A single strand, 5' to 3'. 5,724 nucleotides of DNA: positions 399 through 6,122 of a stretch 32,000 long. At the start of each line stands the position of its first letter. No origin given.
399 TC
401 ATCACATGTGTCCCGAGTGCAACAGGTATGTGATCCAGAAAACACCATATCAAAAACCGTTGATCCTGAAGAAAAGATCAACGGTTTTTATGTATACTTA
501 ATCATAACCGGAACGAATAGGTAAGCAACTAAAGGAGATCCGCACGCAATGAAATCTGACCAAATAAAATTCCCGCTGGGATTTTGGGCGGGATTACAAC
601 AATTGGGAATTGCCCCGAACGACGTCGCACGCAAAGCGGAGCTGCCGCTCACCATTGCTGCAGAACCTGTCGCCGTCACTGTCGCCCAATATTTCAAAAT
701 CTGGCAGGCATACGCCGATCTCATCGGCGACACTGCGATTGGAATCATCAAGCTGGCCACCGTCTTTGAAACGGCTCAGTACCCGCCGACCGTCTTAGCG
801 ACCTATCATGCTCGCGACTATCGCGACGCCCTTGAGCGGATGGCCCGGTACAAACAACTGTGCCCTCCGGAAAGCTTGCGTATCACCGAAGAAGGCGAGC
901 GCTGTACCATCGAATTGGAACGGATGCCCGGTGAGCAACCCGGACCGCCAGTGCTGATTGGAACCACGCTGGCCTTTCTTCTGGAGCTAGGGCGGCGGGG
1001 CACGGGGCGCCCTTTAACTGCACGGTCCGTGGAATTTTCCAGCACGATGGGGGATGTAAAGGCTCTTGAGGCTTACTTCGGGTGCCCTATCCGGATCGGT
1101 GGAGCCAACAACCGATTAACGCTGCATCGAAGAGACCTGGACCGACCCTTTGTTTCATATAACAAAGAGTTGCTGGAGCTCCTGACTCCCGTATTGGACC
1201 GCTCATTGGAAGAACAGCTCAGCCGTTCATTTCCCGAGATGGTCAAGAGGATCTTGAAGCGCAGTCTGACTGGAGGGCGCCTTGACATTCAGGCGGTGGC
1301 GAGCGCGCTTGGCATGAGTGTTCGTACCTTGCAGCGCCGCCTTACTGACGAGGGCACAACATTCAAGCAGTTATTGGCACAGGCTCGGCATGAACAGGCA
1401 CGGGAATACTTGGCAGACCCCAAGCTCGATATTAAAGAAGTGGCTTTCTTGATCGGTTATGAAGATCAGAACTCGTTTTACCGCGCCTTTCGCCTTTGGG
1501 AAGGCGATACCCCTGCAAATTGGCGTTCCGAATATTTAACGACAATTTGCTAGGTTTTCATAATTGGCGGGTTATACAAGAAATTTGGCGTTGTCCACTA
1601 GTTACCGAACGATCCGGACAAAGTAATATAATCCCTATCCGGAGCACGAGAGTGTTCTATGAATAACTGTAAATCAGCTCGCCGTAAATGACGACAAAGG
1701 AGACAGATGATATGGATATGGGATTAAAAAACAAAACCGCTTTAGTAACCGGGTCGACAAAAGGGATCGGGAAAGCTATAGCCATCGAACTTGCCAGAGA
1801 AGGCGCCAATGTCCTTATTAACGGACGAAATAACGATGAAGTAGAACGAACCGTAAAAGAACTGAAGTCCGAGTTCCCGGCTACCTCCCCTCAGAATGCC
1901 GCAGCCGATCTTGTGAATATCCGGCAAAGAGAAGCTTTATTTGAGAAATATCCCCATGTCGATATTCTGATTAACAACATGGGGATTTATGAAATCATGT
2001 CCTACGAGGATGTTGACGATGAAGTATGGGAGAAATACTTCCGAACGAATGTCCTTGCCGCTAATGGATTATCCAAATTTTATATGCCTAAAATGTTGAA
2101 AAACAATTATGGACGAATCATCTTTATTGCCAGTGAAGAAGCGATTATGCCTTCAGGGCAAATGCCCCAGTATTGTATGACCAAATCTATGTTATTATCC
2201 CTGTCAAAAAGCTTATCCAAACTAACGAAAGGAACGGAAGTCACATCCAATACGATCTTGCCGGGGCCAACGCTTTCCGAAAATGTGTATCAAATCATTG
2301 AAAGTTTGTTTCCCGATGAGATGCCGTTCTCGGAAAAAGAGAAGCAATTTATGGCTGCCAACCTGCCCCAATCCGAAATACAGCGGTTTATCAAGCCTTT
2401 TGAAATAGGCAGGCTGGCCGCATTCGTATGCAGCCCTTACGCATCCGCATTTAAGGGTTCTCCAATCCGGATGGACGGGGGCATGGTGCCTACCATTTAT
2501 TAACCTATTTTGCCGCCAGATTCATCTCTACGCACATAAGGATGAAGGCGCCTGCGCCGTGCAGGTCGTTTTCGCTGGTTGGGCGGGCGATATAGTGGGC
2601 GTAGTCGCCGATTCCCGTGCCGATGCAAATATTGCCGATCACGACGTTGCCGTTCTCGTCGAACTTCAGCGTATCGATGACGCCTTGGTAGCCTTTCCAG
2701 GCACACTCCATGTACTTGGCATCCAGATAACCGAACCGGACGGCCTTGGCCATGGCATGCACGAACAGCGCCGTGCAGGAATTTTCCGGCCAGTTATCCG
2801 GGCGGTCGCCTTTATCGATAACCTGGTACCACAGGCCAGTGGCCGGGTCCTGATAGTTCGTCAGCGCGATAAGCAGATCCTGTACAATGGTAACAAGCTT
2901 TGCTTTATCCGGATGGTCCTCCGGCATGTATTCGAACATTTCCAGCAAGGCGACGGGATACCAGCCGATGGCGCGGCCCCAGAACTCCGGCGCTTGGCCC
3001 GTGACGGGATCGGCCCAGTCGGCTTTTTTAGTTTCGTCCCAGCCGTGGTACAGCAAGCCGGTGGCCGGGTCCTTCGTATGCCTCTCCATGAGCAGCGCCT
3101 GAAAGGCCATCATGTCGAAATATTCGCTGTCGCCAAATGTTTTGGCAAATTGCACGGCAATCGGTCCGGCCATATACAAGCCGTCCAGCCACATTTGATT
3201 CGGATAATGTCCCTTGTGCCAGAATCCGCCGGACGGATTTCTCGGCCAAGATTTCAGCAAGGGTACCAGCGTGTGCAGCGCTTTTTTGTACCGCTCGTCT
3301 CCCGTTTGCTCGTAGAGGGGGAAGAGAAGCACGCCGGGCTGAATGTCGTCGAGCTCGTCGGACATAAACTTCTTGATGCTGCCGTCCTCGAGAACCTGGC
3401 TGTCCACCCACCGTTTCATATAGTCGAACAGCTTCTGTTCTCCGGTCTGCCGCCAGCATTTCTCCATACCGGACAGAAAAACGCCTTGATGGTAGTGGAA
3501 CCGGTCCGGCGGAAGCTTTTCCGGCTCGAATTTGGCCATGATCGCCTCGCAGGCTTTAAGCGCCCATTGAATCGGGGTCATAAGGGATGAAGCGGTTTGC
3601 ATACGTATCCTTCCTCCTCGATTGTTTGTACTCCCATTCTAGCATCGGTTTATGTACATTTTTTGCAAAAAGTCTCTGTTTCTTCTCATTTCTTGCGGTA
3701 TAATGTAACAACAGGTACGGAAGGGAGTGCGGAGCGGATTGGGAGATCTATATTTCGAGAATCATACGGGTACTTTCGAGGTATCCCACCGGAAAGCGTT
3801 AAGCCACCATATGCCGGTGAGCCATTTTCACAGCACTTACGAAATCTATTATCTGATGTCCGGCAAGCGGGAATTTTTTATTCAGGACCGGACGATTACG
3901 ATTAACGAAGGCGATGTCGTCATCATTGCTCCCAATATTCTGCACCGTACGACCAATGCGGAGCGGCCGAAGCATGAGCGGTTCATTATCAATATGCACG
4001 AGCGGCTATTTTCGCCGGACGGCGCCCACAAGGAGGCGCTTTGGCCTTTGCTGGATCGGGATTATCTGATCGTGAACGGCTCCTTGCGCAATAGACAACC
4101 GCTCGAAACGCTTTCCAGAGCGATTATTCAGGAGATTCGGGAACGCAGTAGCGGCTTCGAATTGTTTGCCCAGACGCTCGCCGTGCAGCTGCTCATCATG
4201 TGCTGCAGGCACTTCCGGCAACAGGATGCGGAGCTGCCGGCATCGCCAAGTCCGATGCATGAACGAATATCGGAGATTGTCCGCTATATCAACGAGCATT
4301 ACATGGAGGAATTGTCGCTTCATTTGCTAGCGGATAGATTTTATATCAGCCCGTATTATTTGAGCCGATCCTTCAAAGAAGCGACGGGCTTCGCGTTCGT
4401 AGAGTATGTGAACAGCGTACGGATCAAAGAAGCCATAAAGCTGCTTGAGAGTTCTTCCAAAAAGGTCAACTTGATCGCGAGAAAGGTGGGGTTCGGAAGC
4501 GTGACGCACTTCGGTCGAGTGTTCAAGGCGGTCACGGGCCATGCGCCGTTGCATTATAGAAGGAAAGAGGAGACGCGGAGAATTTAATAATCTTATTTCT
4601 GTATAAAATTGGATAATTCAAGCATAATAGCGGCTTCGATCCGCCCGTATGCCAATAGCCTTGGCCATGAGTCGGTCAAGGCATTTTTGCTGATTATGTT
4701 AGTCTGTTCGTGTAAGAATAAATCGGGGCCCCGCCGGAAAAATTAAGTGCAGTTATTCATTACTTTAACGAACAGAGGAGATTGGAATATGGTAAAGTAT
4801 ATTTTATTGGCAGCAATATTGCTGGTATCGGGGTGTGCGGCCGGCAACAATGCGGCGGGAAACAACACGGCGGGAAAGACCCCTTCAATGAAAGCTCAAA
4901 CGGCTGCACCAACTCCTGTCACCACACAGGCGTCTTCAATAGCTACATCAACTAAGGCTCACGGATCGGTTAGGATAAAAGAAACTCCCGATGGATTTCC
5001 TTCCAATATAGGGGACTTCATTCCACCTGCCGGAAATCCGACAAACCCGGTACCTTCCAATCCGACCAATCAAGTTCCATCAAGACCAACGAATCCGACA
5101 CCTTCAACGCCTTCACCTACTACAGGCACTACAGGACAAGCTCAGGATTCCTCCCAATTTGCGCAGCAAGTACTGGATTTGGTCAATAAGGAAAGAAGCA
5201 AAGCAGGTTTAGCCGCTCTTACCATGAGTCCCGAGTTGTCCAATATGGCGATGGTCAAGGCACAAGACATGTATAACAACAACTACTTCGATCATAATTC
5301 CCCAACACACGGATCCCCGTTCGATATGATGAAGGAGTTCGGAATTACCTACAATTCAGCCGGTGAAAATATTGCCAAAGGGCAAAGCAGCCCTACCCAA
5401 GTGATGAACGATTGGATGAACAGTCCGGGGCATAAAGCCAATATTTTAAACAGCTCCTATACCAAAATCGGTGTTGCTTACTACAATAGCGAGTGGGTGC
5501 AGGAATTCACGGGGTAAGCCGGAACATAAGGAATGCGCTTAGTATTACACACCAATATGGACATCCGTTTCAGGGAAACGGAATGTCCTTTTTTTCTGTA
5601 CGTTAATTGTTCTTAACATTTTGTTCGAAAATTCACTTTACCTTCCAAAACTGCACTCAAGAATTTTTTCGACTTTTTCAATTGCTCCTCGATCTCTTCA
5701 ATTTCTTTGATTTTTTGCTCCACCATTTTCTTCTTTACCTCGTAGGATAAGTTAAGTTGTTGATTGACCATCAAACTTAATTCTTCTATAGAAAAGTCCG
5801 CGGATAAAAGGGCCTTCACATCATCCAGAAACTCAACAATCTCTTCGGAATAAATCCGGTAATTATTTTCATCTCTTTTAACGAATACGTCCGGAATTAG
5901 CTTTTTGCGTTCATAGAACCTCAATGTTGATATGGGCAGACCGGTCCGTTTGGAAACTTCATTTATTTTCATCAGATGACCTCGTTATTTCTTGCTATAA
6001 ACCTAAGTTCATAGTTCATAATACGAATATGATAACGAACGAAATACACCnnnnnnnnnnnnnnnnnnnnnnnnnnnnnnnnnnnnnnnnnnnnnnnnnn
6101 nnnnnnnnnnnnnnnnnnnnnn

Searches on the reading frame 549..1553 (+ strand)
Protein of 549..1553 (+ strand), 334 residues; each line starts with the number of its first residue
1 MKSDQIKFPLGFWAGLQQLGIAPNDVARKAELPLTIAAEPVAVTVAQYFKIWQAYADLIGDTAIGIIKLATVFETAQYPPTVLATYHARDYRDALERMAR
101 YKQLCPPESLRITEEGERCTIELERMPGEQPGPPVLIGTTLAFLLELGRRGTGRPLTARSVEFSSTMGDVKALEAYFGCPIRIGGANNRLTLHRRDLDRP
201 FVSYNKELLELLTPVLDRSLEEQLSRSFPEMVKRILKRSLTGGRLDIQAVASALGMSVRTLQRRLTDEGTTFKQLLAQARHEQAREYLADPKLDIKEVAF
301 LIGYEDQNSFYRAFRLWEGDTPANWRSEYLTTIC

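Call 30: search_protein_families(library=pfam, proteins=[window:549-1553:+], max_evalue=0.001)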
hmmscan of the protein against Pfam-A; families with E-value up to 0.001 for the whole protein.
window:549-1553:+ (334 aa): 3 families
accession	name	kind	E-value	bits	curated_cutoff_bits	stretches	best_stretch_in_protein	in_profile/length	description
PF12625.12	Arabinose_bd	-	6.1e-24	85.6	27.6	1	20-201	1-185/185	Arabinose-binding domain of AraC transcription regulator, N-term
PF12833.13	HTH_18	-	1.5e-22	80.1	33.6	1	251-327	2-79/80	Helix-turn-helix domain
PF00165.29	HTH_AraC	-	4.8e-09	36.6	26.6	1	291-326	7-41/42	Bacterial regulatory helix-turn-helix proteins, AraC family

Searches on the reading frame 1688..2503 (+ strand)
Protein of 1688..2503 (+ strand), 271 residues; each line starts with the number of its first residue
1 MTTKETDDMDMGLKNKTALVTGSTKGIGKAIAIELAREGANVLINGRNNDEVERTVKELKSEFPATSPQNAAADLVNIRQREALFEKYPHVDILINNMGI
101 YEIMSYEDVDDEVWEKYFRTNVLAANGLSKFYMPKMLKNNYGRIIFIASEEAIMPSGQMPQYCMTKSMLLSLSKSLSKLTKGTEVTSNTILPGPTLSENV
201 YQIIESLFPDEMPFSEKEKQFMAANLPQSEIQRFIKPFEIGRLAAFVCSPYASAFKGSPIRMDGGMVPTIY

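Call 30: search_protein_families(library=pfam, proteins=[window:1688-2503:+], max_evalue=0.001)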
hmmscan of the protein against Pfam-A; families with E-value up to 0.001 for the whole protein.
window:1688-2503:+ (271 aa): 3 families
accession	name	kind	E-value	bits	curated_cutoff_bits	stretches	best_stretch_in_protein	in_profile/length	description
PF00106.31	adh_short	-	2e-38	132.3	26.6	1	16-200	1-187/195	short chain dehydrogenase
PF13561.12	adh_short_C2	-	3.8e-32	112.2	27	1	24-266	5-235/236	Enoyl-(Acyl carrier protein) reductase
PF08659.16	KR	-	2.7e-07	31.1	22.6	1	17-177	2-164/180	KR domain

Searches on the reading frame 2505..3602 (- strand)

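Call 30: search_protein_families(library=pfam, proteins=[window:2505-3602:-], max_evalue=0.001)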
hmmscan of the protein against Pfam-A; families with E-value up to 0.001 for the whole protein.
window:2505-3602:- (365 aa): 1 family
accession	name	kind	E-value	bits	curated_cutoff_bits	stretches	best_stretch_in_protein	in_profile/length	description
PF07470.19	Glyco_hydro_88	-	1.6e-116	389.6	26.6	1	15-360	3-348/352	Glycosyl Hydrolase Family 88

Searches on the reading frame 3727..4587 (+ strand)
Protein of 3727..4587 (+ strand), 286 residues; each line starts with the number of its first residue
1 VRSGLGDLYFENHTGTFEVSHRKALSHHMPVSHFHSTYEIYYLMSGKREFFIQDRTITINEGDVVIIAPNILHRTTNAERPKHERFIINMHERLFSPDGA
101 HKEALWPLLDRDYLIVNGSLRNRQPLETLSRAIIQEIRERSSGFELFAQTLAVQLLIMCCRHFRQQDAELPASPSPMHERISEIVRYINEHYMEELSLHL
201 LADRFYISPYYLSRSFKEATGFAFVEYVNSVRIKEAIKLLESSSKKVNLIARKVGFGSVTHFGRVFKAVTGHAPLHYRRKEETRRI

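Call 30: search_protein_families(library=pfam, proteins=[window:3727-4587:+], max_evalue=0.001)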
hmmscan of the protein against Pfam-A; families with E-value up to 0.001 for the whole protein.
window:3727-4587:+ (286 aa): 4 families
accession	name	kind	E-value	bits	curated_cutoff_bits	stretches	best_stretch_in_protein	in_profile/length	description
PF12833.13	HTH_18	-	1.3e-22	80.3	33.6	1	201-280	1-80/80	Helix-turn-helix domain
PF00165.29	HTH_AraC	-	1.6e-13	50.8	26.6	2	240-279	1-42/42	Bacterial regulatory helix-turn-helix proteins, AraC family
PF02311.25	AraC_binding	-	7.3e-12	45.6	21.1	1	18-156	5-135/135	AraC-like ligand binding domain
PF07883.17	Cupin_2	-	7.4e-08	32.4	27.2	1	31-79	12-60/70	Cupin domain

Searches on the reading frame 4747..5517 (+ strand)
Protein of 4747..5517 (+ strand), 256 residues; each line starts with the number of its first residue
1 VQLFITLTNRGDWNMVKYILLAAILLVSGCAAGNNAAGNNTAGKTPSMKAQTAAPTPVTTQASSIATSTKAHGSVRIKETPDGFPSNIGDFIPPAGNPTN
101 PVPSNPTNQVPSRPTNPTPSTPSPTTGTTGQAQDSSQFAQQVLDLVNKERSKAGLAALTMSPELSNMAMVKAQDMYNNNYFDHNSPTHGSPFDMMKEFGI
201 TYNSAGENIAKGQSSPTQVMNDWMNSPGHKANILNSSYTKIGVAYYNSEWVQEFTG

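Call 29: search_protein_families(library=pfam, proteins=[window:4747-5517:+], max_evalue=0.00001)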
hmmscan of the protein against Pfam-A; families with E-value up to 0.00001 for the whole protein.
window:4747-5517:+ (256 aa): 1 family
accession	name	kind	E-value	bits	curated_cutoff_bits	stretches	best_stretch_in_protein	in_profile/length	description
PF00188.32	CAP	-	2.5e-24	86.8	21.1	1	143-252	1-115/117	Cysteine-rich secretory protein family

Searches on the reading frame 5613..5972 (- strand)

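Call 29: search_protein_families(library=pfam, proteins=[window:5613-5972:-], max_evalue=0.00001)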
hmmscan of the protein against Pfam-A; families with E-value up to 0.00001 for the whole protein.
window:5613-5972:- (119 aa): 2 families
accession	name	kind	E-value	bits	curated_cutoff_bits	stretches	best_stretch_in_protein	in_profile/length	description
PF13411.12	MerR_1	-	9.7e-15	54.9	21.6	1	1-71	1-68/69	MerR HTH family regulatory protein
PF00376.29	MerR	-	1.3e-12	47.7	28.2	1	2-41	1-38/38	MerR family regulatory protein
